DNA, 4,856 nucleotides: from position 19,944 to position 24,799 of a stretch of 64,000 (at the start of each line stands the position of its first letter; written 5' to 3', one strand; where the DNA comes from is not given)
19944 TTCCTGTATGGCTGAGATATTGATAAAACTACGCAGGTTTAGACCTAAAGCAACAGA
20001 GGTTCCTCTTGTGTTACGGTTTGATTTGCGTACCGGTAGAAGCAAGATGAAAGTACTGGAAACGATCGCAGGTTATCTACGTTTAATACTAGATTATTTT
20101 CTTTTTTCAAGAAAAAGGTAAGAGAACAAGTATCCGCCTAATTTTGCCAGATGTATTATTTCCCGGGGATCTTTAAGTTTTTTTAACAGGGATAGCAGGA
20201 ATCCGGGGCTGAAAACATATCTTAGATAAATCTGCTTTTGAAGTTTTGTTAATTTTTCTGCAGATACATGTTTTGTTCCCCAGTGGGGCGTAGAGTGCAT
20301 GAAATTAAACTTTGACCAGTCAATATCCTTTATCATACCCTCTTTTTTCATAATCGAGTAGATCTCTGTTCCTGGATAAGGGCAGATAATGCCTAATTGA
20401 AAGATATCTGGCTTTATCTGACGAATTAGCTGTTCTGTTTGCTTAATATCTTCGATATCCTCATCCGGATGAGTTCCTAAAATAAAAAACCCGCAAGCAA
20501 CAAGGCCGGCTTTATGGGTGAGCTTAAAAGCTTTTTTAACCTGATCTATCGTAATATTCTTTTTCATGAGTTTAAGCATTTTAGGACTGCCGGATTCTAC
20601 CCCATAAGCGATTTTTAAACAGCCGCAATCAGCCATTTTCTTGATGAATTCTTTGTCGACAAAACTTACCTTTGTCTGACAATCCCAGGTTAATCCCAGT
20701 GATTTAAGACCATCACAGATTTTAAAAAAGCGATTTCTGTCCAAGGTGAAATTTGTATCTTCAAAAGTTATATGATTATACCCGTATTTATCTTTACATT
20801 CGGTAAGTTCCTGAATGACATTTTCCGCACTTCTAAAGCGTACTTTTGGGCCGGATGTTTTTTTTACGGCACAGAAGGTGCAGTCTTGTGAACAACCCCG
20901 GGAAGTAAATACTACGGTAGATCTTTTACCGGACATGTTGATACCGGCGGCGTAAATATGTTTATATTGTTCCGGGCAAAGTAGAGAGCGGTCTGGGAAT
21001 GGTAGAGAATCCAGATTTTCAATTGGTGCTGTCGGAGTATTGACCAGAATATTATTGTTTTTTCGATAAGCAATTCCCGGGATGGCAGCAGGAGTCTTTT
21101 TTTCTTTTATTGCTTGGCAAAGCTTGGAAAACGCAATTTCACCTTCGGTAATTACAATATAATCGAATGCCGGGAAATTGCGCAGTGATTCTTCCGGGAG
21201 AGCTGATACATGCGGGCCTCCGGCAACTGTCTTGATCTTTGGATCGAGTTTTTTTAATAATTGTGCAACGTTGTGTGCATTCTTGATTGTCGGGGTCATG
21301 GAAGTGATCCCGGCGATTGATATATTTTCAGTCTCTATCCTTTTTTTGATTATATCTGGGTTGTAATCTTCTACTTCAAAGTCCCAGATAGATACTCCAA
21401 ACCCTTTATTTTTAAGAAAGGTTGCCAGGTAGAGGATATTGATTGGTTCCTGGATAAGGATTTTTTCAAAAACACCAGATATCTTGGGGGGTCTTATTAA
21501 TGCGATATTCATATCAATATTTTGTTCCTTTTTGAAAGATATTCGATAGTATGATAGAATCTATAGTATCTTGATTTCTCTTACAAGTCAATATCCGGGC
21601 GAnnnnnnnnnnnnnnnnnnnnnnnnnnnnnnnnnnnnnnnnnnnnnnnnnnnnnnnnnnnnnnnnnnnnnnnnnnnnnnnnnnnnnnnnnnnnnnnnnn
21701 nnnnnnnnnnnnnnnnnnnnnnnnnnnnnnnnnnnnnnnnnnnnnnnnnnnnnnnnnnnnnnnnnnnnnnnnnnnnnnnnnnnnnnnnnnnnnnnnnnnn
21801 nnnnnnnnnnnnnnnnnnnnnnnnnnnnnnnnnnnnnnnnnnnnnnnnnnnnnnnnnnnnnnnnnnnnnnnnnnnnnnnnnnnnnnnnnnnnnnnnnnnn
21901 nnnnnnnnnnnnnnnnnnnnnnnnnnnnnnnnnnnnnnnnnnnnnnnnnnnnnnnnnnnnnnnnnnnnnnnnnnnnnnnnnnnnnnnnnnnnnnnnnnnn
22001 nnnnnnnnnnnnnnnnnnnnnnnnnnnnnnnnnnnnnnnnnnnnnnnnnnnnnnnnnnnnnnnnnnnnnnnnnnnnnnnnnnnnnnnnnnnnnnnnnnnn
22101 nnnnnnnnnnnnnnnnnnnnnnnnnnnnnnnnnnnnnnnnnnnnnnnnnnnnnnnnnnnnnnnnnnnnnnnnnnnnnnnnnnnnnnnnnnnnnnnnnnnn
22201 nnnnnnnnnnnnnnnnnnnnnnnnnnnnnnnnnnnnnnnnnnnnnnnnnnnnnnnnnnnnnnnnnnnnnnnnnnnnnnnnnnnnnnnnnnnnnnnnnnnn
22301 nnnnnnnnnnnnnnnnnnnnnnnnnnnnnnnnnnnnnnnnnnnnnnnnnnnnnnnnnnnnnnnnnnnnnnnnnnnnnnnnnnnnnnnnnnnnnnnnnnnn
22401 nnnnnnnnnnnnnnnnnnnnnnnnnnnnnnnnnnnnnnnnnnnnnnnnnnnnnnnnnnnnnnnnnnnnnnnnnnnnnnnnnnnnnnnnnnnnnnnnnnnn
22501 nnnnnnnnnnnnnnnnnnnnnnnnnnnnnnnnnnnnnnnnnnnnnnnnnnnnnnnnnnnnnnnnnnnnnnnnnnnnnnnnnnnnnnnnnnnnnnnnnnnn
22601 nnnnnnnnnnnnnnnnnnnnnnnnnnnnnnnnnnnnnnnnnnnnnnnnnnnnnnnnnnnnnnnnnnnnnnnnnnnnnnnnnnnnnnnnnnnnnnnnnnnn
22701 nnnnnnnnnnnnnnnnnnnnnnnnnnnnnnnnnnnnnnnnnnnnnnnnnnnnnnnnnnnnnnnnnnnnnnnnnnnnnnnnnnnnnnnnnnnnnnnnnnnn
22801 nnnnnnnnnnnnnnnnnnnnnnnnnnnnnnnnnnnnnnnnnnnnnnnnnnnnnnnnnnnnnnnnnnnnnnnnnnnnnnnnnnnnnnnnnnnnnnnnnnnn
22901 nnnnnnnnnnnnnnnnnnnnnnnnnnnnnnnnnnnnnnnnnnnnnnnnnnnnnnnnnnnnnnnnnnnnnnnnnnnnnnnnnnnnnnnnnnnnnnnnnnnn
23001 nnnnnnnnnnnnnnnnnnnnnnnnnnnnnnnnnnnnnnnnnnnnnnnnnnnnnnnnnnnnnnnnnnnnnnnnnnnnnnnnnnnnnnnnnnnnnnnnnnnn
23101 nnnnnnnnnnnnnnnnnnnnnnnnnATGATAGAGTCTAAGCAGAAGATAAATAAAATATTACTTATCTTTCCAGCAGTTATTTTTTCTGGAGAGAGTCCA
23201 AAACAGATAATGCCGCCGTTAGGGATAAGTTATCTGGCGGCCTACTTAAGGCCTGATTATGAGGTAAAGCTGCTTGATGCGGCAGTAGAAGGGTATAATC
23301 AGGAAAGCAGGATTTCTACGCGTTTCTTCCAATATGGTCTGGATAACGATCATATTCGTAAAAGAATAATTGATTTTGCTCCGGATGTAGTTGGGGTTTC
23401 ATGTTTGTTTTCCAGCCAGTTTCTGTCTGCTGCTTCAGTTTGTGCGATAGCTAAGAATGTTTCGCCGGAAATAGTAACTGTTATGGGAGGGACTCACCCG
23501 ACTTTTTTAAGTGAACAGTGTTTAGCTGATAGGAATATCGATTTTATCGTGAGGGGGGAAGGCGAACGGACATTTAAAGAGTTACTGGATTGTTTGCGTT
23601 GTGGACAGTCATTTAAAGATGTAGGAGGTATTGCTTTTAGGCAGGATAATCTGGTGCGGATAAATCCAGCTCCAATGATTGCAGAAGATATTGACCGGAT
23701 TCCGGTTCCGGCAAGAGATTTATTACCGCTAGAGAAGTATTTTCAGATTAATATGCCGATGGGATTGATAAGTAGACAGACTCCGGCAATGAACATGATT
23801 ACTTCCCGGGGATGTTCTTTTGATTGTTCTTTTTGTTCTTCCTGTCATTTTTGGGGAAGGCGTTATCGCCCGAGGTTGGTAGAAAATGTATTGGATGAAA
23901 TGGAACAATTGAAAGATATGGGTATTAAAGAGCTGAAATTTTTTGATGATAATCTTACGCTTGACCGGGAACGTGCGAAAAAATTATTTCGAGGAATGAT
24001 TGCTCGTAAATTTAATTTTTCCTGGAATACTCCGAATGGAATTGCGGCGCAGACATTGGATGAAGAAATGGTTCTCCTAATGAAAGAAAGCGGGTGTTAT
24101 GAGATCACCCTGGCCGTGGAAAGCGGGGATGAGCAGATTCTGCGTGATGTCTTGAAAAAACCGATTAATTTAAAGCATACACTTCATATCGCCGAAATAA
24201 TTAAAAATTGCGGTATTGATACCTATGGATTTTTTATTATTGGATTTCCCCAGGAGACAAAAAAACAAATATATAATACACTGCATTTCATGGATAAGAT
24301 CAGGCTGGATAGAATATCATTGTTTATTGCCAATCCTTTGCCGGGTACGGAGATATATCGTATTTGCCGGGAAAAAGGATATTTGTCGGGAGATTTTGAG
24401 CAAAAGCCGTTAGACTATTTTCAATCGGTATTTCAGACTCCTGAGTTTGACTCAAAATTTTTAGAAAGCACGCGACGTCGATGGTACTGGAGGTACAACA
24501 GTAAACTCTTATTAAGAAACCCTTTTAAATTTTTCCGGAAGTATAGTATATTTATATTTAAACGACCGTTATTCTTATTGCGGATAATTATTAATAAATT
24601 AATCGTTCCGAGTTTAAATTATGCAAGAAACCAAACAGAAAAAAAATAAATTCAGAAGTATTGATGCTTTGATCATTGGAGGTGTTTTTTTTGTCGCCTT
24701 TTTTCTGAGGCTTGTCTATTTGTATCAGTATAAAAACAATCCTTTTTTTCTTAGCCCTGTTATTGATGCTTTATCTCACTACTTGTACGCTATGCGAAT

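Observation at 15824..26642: An ~11-kb cluster of four B12-binding radical SAM enzymes with an Arn-like glycolipid module and an FAD oxidoreductase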

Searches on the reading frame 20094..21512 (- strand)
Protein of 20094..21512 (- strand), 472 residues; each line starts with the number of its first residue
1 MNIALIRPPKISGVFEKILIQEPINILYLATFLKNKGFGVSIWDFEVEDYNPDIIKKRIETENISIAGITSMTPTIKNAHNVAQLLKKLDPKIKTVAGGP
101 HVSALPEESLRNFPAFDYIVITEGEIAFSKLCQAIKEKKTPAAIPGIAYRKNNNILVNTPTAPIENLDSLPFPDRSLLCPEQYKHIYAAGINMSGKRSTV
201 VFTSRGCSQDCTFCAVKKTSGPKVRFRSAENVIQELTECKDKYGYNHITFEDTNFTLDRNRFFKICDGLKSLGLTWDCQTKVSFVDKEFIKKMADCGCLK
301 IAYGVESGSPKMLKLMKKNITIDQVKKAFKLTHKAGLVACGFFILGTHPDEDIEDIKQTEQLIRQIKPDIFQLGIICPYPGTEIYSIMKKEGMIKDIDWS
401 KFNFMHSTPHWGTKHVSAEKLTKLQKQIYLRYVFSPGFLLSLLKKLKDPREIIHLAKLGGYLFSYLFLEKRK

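Call 4: search_protein_families(library=pfam, proteins=[window:20094-21512:-], max_evalue=0.01)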
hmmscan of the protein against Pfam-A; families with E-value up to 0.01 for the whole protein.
window:20094-21512:- (472 aa): 2 families
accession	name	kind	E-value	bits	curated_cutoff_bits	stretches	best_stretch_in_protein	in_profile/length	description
PF04055.27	Radical_SAM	-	4.2e-24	86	29.5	1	203-359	3-162/166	Radical SAM superfamily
PF02310.24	B12-binding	-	3.9e-23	82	32.1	1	22-130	13-119/121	B12 binding domain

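Call 5: search_protein_families(library=ncbifam, proteins=[window:20094-21512:-], max_evalue=0.01)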
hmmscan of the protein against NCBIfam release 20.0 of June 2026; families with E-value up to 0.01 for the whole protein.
window:20094-21512:- (472 aa): 36 families (the best 25 are shown)
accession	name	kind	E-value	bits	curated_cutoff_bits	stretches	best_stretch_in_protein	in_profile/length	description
TIGR03471.1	HpnJ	equivalog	4.4e-62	210.5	577.6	1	69-465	74-466/472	hopanoid biosynthesis associated radical SAM protein HpnJ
NF050148.1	rSAM_ApyD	equivalog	3.6e-55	187.6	750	1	61-404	72-408/645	RiPP biosynthesis radical SAM protein ApyD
TIGR02026.1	BchE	equivalog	6.1e-50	170.5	481.35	1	3-438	2-433/497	magnesium-protoporphyrin IX monomethyl ester anaerobic oxidative cyclase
NF038361.1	rSAM_Sden_1168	equivalog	2.5e-45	155.1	575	1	23-431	85-514/560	Sden_1168 family B12-binding radical SAM P-methyltransferase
TIGR04479.1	bcpD_PhpK_rSAM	subfamily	3.5e-42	144.4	600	1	25-377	74-420/504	PhpK family radical SAM P-methyltransferase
TIGR03975.1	rSAM_ocin_1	subfamily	1.8e-40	139.1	281.85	1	56-366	121-430/606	RiPP maturation radical SAM C-methyltransferase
TIGR04014.1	B12_SAM_MJ_0865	equivalog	6.6e-39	133.9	360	1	69-388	43-358/434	methyl-coenzyme M reductase glutamine C-methyltransferase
TIGR04385.1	B12_rSAM_cofa1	equivalog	6.7e-39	134.3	450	1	22-367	19-365/438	B12 lower ligand biosynthesis radical SAM protein BzaD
NF033070.1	rSAM_AprD4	equivalog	1.1e-33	116.9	500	1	140-396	144-398/456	AprD4 family radical SAM diol-dehydratase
TIGR04072.2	rSAM_ladder_B12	equivalog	4.3e-33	114.6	360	2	200-396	182-380/443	lipid biosynthesis B12-binding/radical SAM protein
TIGR04013.1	B12_SAM_MJ_1487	hypoth_equivalog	3.5e-30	105.1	251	2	66-242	46-195/382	TIGR04013 family B12-binding domain/radical SAM domain-containing protein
NF040542.1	rSAM_RCCLKC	equivalog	1.3e-26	93.7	450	1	22-365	12-349/423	arsinothricin biosynthesis radical SAM protein ArsL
TIGR04367.1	HpnR_B12_rSAM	equivalog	2.2e-25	89.1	650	1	15-406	13-389/490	hopanoid C-3 methylase HpnR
NF040546.1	rSAM_CUAEP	equivalog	9.3e-24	83.9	500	1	21-409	11-389/468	CUAEP/CCAEP-tail radical SAM (seleno)protein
TIGR04295.1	B12_rSAM_oligo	hypoth_equivalog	3.2e-23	82.1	400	1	23-399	25-393/422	TIGR04295 family B12-binding domain-containing radical SAM protein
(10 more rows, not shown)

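Call 22: search_solved_structures(query=window:20094-21512:-, max_evalue=0.001)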
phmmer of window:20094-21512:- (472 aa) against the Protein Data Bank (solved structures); distinct sequences matched with E-value up to 0.001: 5.
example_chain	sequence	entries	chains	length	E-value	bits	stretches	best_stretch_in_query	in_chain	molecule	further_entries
6fd2_B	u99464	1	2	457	4.5e-29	104.6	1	199-396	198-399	Putative apramycin biosynthetic oxidoreductase 4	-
9ccb_A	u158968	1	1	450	8.4e-20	74.1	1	96-387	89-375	Radical SAM core domain-containing protein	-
7kdx_A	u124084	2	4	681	7.9e-10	41.2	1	77-256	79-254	Methyltransferase TokK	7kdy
4jc0_A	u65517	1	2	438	3e-08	36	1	178-390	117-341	Ribosomal protein S12 methylthiotransferase RimO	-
2qgq_A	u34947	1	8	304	1.9e-07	33.3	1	201-390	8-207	Protein TM_1862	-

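Call 46: find_related_loci(query=A3, collection=metagenome_contigs, flank=10000)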
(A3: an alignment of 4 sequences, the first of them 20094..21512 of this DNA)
Query A3 (472 aa) in metagenome_contigs; peptide patterns used: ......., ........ (x = any residue, [..] = any of these).
126 stretches matched a pattern; 7 encode a relative of the query (tblastn E <= 1e-3); 7 distinct loci.
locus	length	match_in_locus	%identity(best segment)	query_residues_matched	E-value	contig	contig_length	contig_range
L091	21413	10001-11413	66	1-472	0e+0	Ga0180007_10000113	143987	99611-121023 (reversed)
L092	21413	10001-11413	65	1-471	0e+0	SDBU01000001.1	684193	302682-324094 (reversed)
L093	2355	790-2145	65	1-452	0e+0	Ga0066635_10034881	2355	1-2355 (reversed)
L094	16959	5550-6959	63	1-470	0e+0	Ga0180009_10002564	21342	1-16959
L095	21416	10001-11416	62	1-472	0e+0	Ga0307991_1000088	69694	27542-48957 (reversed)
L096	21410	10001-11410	67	1-471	0e+0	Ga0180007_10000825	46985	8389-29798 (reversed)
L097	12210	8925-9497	22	23-215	2e-9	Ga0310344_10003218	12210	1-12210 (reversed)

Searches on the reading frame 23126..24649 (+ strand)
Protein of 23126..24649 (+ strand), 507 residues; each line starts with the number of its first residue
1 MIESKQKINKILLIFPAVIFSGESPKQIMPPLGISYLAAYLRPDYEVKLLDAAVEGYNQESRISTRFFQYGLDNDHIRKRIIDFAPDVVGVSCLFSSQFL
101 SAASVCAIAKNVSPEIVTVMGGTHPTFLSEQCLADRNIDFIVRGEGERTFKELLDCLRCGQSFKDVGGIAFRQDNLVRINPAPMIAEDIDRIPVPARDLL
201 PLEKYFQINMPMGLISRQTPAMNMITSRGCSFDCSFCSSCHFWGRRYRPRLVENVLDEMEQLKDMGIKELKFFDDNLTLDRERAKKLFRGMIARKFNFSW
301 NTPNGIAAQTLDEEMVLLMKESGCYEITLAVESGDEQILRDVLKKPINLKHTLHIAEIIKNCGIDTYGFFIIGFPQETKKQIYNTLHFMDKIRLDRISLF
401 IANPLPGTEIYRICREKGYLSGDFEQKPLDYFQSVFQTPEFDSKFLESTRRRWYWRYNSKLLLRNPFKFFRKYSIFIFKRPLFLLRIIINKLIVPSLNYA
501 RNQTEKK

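Call 4: search_protein_families(library=pfam, proteins=[window:23126-24649:+], max_evalue=0.01)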
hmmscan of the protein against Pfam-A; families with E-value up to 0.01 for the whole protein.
window:23126-24649:+ (507 aa): 2 families
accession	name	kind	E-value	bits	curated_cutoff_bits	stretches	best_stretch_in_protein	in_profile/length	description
PF02310.24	B12-binding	-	1.9e-25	89.5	32.1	1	24-154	7-121/121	B12 binding domain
PF04055.27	Radical_SAM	-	7.4e-22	78.7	29.5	1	224-388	1-165/166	Radical SAM superfamily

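Call 5: search_protein_families(library=ncbifam, proteins=[window:23126-24649:+], max_evalue=0.01)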
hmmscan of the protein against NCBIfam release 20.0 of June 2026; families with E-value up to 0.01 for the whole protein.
window:23126-24649:+ (507 aa): 32 families (the best 25 are shown)
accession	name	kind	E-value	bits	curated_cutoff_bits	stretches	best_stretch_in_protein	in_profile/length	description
NF038361.1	rSAM_Sden_1168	equivalog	9.5e-94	314.9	575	1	4-474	58-532/560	Sden_1168 family B12-binding radical SAM P-methyltransferase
TIGR03471.1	HpnJ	equivalog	2.3e-50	171.8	577.6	1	98-456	80-431/472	hopanoid biosynthesis associated radical SAM protein HpnJ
TIGR02026.1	BchE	equivalog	3.2e-50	171.4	481.35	1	11-468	2-439/497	magnesium-protoporphyrin IX monomethyl ester anaerobic oxidative cyclase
NF050148.1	rSAM_ApyD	equivalog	8.4e-45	153.3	750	1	29-412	23-391/645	RiPP biosynthesis radical SAM protein ApyD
TIGR04479.1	bcpD_PhpK_rSAM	subfamily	1.2e-42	145.9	600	1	70-393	95-410/504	PhpK family radical SAM P-methyltransferase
TIGR04014.1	B12_SAM_MJ_0865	equivalog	4.3e-34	118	360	1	76-414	29-358/434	methyl-coenzyme M reductase glutamine C-methyltransferase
TIGR04385.1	B12_rSAM_cofa1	equivalog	1.6e-33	116.6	450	1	76-444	52-425/438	B12 lower ligand biosynthesis radical SAM protein BzaD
NF033070.1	rSAM_AprD4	equivalog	4.9e-32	111.4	500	1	186-447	167-421/456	AprD4 family radical SAM diol-dehydratase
TIGR04367.1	HpnR_B12_rSAM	equivalog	7.4e-32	110.5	650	1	76-412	51-371/490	hopanoid C-3 methylase HpnR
TIGR04072.2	rSAM_ladder_B12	equivalog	7.7e-31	107.2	360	2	218-445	177-404/443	lipid biosynthesis B12-binding/radical SAM protein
TIGR04013.1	B12_SAM_MJ_1487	hypoth_equivalog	3.1e-29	102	251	1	79-412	36-355/382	TIGR04013 family B12-binding domain/radical SAM domain-containing protein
TIGR03975.1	rSAM_ocin_1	subfamily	5.6e-26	91.2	281.85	1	77-389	120-427/606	RiPP maturation radical SAM C-methyltransferase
NF033712.0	B12_rSAM_KedN5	subfamily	5.7e-26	90.9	700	1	31-418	17-395/624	KedN5 family methylcobalamin-dependent radical SAM C-methyltransferase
TIGR04190.1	B12_SAM_Ta0216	equivalog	9.5e-21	74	500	1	101-402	95-410/554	TIGR04190 family B12-binding domain/radical SAM domain protein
NF040542.1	rSAM_RCCLKC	equivalog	1.9e-20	73.4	450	1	87-397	50-355/423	arsinothricin biosynthesis radical SAM protein ArsL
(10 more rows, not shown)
